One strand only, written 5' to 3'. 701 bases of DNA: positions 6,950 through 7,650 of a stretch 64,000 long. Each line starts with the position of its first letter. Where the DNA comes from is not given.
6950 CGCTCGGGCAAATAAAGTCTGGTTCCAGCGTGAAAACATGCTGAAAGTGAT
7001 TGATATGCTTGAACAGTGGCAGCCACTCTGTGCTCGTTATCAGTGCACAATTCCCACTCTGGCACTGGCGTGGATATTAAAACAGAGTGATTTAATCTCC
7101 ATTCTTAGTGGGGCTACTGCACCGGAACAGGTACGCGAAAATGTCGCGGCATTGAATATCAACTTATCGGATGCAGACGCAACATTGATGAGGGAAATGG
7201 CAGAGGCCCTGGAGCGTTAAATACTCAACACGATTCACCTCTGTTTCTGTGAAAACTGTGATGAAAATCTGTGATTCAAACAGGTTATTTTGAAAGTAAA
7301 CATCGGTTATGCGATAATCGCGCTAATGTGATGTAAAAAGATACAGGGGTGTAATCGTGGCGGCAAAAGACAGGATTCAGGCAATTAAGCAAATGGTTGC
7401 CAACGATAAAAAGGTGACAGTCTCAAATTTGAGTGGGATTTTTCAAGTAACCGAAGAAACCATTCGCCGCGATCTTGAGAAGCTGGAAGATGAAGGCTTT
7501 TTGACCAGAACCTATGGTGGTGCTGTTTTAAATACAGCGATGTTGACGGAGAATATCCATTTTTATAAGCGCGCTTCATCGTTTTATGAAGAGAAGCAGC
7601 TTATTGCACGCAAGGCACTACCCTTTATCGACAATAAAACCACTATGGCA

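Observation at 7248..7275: Three closely spaced CTGTGA repeats upstream of ydjF: candidate DeoR-type operator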

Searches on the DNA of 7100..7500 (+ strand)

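Call 3: search_dna_similar(query=window:7100-7500:+, collection=ecoli_genomes, mode=near, max_rows=8)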
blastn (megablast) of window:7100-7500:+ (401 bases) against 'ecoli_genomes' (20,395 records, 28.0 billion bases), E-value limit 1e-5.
Records with a match: 4329; places in all: 4330; records where one place covers at least 80% of the query: 4329.
Genomes with a match: 4329 of 5426; with a place that covers at least 80% of the query: 4329. Places per genome that has any: lowest 1, median 1, highest 2. On chromosomes: 4329 places; on plasmids: 1.
Best place of each record, by identity: >=99% 2321; 95-99% 2007; 90-95% 1.
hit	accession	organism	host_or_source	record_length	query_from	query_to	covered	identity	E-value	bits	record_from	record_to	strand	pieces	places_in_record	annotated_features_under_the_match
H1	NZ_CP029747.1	Escherichia coli strain 2016C-3878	Homo sapiens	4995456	1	401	100%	99.8%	0e+0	736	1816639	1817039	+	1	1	ydjF: DeoR/GlpR family DNA-binding transcription regulator | ydjG: NADH-dependent methylglyoxal reductase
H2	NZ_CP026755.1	Escherichia coli strain AR_0077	missing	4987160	1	401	100%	99.8%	0e+0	736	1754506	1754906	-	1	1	ydjF: DeoR/GlpR family DNA-binding transcription regulator | ydjG: NADH-dependent methylglyoxal reductase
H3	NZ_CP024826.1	Escherichia coli strain CREC-544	Homo sapiens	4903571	1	401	100%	99.8%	0e+0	736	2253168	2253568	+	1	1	ydjF: DeoR/GlpR family DNA-binding transcription regulator | ydjG: NADH-dependent methylglyoxal reductase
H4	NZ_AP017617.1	Escherichia coli strain MRY15-117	Bos taurus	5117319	1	401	100%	99.8%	0e+0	736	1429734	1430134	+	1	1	ydjF: DeoR/GlpR family DNA-binding transcription regulator | ydjG: NADH-dependent methylglyoxal reductase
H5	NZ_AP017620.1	Escherichia coli strain MRY15-131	Bos taurus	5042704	1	401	100%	99.8%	0e+0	736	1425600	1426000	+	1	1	ydjF: DeoR/GlpR family DNA-binding transcription regulator | ydjG: NADH-dependent methylglyoxal reductase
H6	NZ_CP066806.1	Escherichia coli strain TCM3e1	Homo sapiens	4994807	1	401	100%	99.8%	0e+0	736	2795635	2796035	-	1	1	ydjF: DeoR/GlpR family DNA-binding transcription regulator | ydjG: NADH-dependent methylglyoxal reductase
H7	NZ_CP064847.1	Escherichia coli strain 20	wastewater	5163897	1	401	100%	99.8%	0e+0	736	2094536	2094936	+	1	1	ydjF: DeoR/GlpR family DNA-binding transcription regulator | ydjG: NADH-dependent methylglyoxal reductase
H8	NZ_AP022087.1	Escherichia coli strain WP4-S18-ESBL-07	-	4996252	1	401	100%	99.8%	0e+0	736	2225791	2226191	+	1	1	ydjF: DeoR/GlpR family DNA-binding transcription regulator | ydjG: NADH-dependent methylglyoxal reductase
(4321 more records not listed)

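Call 24: search_dna_similar(query=window:7236-7290:+, collection=ecoli_genomes, mode=distant, max_rows=30, rows=spread, max_evalue=0.001)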
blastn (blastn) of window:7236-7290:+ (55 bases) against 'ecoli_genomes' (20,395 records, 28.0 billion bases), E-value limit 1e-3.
Records with a match: 4328; places in all: 4328; records where one place covers at least 80% of the query: 4328.
Genomes with a match: 4328 of 5426; with a place that covers at least 80% of the query: 4328. Places per genome that has any: lowest 1, median 1, highest 1. On chromosomes: 4327 places; on plasmids: 1.
Best place of each record, by identity: >=99% 3329; 95-99% 989; 90-95% 10.
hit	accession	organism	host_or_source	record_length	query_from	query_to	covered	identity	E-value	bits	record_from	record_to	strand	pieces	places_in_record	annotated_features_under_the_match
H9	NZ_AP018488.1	Escherichia coli O157:H7 strain PV15-279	Homo sapiens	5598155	1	55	100%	100.0%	4e-19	100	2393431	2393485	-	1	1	none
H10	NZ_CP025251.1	Escherichia coli strain BH100 substr. MG2017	Homo sapiens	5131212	1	55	100%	100.0%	4e-19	100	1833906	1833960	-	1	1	none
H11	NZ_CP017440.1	Escherichia coli O157:H7 strain 3384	Cattle Hide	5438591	1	55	100%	100.0%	4e-19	100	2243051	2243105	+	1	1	none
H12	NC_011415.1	Escherichia coli SE11 strain SE11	-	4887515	1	55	100%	100.0%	4e-19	100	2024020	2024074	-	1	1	none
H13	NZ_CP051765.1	Escherichia coli strain SCU-113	Homo sapiens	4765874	1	55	100%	100.0%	4e-19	100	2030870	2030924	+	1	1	none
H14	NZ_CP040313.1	Escherichia coli strain M7638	missing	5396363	1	55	100%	100.0%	4e-19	100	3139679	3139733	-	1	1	none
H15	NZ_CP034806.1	Escherichia coli strain 2010C-3347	missing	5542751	1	55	100%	100.0%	4e-19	100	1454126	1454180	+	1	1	none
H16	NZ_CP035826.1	Escherichia coli strain 67-1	Homo sapiens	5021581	1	55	100%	100.0%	4e-19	100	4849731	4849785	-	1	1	none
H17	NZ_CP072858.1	Escherichia coli strain 184/2aE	Homo sapiens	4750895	1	55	100%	100.0%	4e-19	100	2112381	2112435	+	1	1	none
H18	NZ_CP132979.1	Escherichia coli strain ARS-C101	Beef Cattle Feces - Rectal Grab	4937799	1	55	100%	100.0%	4e-19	100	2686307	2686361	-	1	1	none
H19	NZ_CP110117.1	Escherichia coli strain 2-331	Sewage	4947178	1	55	100%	100.0%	4e-19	100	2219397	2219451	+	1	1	none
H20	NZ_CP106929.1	Escherichia coli strain MFDS1001074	food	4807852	1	55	100%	100.0%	4e-19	100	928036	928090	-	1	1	none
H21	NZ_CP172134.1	Escherichia coli strain GF131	chicken meat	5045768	1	55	100%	100.0%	4e-19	100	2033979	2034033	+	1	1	none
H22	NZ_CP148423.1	Escherichia coli strain Z1323CEC0015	Chicken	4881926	1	55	100%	100.0%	4e-19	100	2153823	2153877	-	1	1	none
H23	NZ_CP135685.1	Escherichia coli strain TUM2830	missing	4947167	1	55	100%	100.0%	4e-19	100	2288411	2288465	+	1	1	none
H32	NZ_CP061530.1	Escherichia coli strain WEM25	Beach water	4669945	1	55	100%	98.2%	2e-17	96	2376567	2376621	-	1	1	none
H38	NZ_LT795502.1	Escherichia coli strain KV7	Sus scrofa domestica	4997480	1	51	93%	98.0%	2e-15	89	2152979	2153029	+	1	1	none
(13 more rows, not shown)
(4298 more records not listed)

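Call 25: get_annotated_region(hit=H32, flank=150)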
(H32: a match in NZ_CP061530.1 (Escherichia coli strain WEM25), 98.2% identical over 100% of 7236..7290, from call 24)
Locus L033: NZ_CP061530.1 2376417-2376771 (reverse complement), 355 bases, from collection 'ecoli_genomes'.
description: Escherichia coli strain WEM25 chromosome, complete genome
organism: Escherichia coli strain WEM25 (NCBI taxid 562)
replicon: chromosome; assembly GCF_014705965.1
host: -; source: Beach water; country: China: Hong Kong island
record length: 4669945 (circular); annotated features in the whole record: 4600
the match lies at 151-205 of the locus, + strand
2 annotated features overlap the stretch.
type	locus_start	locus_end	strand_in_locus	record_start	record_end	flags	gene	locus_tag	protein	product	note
CDS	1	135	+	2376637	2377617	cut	ydjG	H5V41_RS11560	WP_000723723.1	NADH-dependent methylglyoxal reductase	-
CDS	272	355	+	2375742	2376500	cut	ydjF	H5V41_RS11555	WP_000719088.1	DeoR/GlpR family DNA-binding transcription regulator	-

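Call 26: get_annotated_region(hit=H38, flank=150)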
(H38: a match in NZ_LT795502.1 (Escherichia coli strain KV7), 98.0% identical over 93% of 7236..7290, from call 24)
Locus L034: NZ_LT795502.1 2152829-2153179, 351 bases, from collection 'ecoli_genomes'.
description: Escherichia coli strain KV7 isolate KV7 chromosome I
organism: Escherichia coli strain KV7 (NCBI taxid 562)
replicon: chromosome; assembly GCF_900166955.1
host: Sus scrofa domestica; source: pig feces; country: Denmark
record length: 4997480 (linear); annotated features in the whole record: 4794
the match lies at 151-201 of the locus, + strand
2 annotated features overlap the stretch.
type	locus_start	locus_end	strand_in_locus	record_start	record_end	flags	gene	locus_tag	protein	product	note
CDS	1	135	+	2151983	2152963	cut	ydjG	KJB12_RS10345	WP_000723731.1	NADH-dependent methylglyoxal reductase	-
CDS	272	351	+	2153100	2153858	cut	ydjF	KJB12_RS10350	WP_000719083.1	DeoR/GlpR family DNA-binding transcription regulator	-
